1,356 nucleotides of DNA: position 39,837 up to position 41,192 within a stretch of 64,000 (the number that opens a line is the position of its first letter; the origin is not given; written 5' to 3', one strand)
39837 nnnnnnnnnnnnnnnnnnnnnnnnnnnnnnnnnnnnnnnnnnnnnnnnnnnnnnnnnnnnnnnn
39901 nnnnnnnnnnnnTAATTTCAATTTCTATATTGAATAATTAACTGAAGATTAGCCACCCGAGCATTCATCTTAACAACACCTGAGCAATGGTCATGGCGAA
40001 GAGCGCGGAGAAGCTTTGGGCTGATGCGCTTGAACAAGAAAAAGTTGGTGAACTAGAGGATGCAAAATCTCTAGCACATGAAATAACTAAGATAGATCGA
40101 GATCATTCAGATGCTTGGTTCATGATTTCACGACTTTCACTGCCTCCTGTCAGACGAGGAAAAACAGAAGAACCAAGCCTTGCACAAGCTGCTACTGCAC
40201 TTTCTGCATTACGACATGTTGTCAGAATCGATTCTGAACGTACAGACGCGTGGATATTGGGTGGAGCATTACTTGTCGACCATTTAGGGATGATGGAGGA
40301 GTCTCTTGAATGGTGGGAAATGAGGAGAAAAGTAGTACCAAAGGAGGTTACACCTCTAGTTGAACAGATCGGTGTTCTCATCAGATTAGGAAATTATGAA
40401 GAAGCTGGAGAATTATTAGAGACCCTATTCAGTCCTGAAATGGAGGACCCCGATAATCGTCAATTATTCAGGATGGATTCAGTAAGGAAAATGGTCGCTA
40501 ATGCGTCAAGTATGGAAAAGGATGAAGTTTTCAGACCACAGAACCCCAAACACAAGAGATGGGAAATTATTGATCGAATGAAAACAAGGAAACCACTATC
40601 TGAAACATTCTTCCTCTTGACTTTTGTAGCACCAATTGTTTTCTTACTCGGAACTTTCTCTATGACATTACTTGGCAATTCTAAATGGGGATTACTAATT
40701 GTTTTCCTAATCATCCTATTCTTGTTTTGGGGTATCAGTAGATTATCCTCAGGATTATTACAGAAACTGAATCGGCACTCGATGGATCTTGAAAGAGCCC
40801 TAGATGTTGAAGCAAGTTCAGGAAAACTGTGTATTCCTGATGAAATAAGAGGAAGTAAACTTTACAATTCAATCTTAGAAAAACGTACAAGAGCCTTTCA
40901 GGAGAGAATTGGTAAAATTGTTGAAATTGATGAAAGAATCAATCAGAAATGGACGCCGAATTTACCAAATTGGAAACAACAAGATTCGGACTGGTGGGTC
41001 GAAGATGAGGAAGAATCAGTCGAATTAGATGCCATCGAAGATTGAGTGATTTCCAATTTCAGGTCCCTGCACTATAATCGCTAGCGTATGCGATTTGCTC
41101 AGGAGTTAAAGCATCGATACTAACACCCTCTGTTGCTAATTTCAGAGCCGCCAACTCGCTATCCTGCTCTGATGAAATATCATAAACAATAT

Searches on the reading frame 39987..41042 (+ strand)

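Call 18: search_protein_families(library=pfam, proteins=[window:39987-41042:+], max_evalue=0.001)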
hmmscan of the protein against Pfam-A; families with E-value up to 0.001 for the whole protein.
window:39987-41042:+ (352 aa): 3 families
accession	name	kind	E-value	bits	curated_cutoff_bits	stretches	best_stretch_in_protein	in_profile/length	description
PF14559.12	TPR_19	-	0.00022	21.9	25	0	130-155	34-59/68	Tetratricopeptide repeat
PF21545.3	T7SS_EccA1_N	-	0.00027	20.8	27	0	10-45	7-42/272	T7SS, ESX-1 secretion system protein EccA1, N-terminal domain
PF13428.12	TPR_14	-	0.00049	21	23.5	0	12-48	8-42/44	Tetratricopeptide repeat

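Call 46: search_protein_families(library=ncbifam, proteins=[window:39987-41042:+], max_evalue=1)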
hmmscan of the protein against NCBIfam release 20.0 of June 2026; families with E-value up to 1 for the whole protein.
window:39987-41042:+ (352 aa): 4 families
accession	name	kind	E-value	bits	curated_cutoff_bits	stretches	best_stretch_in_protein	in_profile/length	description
TIGR02917.1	PEP_TPR_lipo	equivalog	2.8e-05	22.2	312.2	1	67-149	174-255/899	XrtA/PEP-CTERM system TPR-repeat protein PrsT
NF040959.1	MamA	equivalog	0.026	14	200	1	69-156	54-140/204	magnetosome protein MamA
NF045993.1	MAG0130_MAG3770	subfamily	0.073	13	85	1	193-272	9-86/140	MAG0130/MAG3770 family membrane protein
NF047942.1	TatA_Rickett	exception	0.1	12.2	90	1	232-252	4-23/45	twin-arginine translocase TatA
